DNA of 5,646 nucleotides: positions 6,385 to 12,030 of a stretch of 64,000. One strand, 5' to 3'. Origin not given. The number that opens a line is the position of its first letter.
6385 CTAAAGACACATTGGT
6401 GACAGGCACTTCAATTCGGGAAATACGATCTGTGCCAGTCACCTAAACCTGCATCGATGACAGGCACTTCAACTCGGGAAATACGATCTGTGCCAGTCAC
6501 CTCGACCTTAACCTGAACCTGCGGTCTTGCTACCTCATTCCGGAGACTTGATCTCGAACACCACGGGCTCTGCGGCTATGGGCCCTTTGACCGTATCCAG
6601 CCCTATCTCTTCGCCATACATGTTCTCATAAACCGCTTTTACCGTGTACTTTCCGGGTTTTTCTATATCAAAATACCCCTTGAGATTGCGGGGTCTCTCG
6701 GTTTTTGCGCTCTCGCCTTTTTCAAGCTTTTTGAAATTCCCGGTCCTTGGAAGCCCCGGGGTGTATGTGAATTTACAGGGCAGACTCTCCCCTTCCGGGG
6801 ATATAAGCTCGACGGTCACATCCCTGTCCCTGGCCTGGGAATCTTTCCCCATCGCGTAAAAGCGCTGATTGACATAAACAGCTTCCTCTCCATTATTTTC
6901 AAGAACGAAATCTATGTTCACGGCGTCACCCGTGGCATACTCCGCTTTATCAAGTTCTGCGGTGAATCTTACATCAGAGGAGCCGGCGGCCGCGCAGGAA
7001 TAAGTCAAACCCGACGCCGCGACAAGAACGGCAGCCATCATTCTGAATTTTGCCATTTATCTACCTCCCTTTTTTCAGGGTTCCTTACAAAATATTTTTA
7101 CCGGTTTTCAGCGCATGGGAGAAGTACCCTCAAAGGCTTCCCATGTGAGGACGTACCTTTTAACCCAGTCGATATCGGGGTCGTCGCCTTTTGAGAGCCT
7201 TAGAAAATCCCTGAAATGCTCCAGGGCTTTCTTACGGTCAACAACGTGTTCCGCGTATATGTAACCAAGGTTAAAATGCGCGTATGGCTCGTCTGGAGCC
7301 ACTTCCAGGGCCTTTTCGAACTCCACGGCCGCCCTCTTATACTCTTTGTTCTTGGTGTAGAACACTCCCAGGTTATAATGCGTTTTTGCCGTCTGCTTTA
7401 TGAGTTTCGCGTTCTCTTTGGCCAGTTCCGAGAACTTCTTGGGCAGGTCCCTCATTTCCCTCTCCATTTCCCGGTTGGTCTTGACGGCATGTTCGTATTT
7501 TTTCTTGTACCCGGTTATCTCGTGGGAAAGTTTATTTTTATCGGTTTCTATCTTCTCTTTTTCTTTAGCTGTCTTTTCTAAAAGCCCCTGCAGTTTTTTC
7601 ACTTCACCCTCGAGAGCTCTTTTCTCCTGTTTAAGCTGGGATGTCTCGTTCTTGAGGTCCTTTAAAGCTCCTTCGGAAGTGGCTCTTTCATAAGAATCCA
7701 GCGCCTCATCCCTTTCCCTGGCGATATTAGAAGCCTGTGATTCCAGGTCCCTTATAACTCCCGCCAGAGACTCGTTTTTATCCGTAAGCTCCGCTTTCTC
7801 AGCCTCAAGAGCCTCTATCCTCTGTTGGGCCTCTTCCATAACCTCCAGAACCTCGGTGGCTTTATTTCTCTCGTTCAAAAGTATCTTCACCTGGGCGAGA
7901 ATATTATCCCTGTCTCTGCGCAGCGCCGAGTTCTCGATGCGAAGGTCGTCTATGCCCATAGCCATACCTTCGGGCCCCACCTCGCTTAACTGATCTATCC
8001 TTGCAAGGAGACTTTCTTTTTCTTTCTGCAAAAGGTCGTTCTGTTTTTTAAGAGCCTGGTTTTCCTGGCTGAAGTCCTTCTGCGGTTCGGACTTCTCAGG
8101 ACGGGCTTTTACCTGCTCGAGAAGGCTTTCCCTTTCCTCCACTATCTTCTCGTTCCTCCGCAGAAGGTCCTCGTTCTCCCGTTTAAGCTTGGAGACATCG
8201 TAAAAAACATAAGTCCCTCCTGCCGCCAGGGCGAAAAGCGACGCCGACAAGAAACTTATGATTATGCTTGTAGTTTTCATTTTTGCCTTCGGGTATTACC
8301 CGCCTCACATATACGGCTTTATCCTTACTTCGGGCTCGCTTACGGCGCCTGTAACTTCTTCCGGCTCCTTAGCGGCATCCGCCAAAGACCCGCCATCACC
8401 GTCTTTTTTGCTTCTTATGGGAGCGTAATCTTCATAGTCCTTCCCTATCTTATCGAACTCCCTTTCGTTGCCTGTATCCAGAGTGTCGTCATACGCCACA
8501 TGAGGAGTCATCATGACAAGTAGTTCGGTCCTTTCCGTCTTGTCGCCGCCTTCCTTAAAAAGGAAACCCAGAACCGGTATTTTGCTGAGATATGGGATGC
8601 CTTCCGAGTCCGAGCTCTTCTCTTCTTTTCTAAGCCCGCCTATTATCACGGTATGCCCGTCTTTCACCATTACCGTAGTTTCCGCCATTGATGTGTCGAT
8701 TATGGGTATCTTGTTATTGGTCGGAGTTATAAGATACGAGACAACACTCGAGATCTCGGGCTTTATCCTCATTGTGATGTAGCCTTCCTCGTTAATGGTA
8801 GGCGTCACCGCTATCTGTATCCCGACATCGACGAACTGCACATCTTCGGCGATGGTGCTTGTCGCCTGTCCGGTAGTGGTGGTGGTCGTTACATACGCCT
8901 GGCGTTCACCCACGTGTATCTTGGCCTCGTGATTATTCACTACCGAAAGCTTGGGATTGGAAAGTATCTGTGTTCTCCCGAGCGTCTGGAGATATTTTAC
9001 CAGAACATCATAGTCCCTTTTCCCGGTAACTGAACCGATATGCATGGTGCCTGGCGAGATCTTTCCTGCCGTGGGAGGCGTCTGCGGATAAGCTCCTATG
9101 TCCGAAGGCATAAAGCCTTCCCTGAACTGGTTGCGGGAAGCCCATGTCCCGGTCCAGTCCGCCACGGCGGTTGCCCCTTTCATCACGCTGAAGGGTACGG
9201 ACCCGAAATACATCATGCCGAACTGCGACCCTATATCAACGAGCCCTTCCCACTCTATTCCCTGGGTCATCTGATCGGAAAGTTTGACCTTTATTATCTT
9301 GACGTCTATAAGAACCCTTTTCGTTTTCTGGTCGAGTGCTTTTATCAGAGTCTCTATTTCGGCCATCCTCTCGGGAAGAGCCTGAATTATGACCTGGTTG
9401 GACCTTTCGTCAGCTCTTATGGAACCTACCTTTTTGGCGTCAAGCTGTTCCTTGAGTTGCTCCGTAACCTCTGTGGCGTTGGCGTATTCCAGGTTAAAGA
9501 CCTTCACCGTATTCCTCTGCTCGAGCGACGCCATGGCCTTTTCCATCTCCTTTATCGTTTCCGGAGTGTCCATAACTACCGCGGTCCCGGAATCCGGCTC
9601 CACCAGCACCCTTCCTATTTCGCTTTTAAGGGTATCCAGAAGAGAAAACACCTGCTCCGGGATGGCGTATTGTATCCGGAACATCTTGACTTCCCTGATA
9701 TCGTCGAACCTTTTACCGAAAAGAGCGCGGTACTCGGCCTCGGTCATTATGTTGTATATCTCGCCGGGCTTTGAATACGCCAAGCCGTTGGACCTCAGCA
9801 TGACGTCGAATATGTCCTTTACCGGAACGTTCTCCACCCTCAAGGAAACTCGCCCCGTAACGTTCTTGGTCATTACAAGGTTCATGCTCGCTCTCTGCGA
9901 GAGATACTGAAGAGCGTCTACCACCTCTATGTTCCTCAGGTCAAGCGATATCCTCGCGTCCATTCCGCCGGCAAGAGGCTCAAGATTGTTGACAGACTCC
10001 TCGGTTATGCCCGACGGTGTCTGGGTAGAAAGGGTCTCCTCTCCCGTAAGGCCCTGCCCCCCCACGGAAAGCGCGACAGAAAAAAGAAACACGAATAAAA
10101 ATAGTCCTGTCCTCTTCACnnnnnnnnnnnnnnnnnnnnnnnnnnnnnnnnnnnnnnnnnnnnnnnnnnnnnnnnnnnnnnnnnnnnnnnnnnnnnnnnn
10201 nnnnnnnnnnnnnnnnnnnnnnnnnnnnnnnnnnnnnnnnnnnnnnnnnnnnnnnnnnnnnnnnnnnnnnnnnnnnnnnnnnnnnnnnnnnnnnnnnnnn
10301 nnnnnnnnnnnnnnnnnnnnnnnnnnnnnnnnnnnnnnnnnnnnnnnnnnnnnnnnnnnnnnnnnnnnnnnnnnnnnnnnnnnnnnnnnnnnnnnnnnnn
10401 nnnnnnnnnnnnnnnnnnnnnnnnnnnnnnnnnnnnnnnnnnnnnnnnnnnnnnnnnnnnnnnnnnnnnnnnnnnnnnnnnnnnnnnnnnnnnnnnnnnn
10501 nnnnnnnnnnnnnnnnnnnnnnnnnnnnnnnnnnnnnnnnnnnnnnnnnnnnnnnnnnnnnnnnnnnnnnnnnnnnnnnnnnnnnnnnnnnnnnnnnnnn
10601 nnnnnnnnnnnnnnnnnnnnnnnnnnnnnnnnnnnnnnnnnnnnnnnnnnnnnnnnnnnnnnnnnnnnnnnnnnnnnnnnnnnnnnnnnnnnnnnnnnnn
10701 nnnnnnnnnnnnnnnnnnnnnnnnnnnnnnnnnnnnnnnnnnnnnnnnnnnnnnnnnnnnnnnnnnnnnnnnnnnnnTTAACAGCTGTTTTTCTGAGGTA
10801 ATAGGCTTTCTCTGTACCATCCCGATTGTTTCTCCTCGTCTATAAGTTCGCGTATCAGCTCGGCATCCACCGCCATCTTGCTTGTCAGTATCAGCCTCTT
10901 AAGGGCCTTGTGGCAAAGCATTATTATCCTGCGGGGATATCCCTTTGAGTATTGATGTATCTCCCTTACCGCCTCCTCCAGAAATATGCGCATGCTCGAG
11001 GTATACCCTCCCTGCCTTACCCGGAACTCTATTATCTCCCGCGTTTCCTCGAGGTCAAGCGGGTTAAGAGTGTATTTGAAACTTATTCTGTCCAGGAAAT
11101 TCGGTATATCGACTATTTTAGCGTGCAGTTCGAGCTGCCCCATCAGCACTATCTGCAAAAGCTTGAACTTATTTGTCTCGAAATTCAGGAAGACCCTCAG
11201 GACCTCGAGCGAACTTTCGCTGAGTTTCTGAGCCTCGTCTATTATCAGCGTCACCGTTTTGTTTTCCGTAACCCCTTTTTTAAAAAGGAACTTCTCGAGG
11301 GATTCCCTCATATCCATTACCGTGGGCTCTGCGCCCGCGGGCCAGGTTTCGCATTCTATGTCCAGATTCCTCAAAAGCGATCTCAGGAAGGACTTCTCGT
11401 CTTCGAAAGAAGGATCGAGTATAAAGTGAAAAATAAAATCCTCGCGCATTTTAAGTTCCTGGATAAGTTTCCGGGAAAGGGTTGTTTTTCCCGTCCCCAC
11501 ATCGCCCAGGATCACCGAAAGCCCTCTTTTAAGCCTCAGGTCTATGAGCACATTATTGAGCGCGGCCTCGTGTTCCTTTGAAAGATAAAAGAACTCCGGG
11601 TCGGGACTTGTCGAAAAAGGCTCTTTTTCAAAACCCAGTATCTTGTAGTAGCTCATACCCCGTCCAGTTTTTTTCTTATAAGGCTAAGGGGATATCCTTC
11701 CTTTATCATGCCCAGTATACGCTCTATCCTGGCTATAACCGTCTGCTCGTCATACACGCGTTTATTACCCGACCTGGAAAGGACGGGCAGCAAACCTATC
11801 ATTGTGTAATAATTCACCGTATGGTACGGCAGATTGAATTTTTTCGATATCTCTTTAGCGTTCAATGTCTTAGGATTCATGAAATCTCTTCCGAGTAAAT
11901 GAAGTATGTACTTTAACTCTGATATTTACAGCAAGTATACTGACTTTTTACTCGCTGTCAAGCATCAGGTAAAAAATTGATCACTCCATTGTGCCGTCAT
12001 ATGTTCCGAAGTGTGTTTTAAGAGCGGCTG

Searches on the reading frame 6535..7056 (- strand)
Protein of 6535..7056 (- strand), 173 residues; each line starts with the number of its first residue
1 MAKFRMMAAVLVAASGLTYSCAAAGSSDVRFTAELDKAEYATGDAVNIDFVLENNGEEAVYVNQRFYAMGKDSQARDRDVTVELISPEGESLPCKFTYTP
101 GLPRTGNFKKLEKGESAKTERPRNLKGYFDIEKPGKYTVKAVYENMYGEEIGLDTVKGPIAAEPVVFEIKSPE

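Call 11: search_protein_families(library=pfam, proteins=[window:6535-7056:-], max_evalue=0.01)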
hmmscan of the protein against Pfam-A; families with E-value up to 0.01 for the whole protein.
window:6535-7056:- (173 aa): 1 family
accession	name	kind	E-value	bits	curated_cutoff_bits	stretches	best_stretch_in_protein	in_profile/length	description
PF12690.13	BsuPI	-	0.0038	17.6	22.9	0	34-61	2-29/101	Intracellular proteinase inhibitor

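Call 25: search_protein_families(library=ncbifam, proteins=[window:6535-7056:-], max_evalue=0.01)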
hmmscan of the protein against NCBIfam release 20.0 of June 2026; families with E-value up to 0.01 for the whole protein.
window:6535-7056:- (173 aa): 0 families

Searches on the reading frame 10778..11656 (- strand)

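Call 73: search_protein_families(library=pfam, proteins=[window:10778-11656:-], max_evalue=0.0001)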
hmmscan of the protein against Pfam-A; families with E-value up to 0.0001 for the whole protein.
window:10778-11656:- (292 aa): 5 families
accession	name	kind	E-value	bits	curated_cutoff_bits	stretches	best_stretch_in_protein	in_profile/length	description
PF13401.12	AAA_22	-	4.1e-23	82.6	27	1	43-179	4-128/130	AAA domain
PF13191.12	AAA_16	-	1.9e-09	38.7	32.6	1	30-163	9-162/167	AAA ATPase domain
PF13173.12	AAA_14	-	7.5e-07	29.6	27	1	46-204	4-127/129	AAA domain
PF24883.2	NPHP3_N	-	9e-06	26.4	24.8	1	46-145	24-136/164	Nephrocystin 3, N-terminal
PF01637.24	ATPase_2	-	2.5e-05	24.6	33.2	1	44-246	20-224/225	ATPase domain predominantly from Archaea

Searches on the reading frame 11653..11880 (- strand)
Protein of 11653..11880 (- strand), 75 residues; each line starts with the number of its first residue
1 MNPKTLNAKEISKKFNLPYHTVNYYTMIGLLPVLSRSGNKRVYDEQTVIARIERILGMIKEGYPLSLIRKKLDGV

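Call 73: search_protein_families(library=pfam, proteins=[window:11653-11880:-], max_evalue=0.0001)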
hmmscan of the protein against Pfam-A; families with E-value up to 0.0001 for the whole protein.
window:11653-11880:- (75 aa): 2 families
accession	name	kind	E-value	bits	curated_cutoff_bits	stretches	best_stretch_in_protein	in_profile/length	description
PF13411.12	MerR_1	-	7.3e-10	39.3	21.6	1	8-73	3-67/69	MerR HTH family regulatory protein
PF00376.29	MerR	-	1.7e-05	25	28.2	1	9-43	3-38/38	MerR family regulatory protein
